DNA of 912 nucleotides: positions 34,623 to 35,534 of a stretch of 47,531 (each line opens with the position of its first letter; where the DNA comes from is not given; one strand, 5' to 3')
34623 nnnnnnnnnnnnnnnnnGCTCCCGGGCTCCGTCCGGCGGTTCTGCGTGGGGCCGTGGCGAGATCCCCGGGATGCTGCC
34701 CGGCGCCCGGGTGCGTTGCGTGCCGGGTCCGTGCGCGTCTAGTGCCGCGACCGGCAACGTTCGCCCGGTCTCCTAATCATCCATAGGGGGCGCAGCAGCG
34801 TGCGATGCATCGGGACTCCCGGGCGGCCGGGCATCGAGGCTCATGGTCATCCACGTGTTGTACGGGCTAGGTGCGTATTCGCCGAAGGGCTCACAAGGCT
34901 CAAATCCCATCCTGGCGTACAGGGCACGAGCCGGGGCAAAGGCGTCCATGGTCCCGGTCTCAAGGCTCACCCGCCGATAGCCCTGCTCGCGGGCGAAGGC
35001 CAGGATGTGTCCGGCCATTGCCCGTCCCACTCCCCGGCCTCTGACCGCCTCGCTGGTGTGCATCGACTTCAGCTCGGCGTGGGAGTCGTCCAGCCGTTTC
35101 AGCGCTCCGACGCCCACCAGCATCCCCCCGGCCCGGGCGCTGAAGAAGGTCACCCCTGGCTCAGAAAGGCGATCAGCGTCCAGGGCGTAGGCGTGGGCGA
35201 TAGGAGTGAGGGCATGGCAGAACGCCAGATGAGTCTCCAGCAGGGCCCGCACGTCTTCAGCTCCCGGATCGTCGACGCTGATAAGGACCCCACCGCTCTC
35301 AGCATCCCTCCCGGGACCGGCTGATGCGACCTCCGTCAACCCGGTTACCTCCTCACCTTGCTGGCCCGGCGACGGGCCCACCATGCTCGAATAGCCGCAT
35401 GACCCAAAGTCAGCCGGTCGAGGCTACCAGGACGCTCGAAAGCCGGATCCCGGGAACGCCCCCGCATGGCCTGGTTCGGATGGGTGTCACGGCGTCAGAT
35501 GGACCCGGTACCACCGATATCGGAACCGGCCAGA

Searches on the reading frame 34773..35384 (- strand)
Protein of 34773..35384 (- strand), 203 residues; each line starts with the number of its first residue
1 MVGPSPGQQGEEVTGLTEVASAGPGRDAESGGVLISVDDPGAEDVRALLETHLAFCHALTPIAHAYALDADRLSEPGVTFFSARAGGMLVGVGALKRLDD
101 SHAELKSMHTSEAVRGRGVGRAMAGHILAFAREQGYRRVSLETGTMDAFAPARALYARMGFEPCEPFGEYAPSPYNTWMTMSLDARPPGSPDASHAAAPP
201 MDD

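Call 50: search_protein_families(library=pfam, proteins=[window:34773-35384:-], max_evalue=0.001)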
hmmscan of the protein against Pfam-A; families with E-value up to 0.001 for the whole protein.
window:34773-35384:- (203 aa): 6 families
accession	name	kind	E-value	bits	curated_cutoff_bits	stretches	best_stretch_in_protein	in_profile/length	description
PF00583.31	Acetyltransf_1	-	3.1e-16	60.1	20.7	1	66-161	22-116/116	Acetyltransferase (GNAT) family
PF13508.13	Acetyltransf_7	-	2.1e-11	44.5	27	1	78-163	3-84/84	Acetyltransferase (GNAT) domain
PF13673.13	Acetyltransf_10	-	5.5e-09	36.5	23.6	1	72-166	25-112/128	Acetyltransferase (GNAT) domain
PF14542.12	Acetyltransf_CG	-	0.0002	21.9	30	1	90-137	12-59/80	GCN5-related N-acetyl-transferase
PF13420.13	Acetyltransf_4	-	0.00068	20.1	24.3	1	75-162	46-135/155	Acetyltransferase (GNAT) domain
PF13480.13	Acetyltransf_6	-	0.00094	19.8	22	0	41-146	27-139/143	Acetyltransferase (GNAT) domain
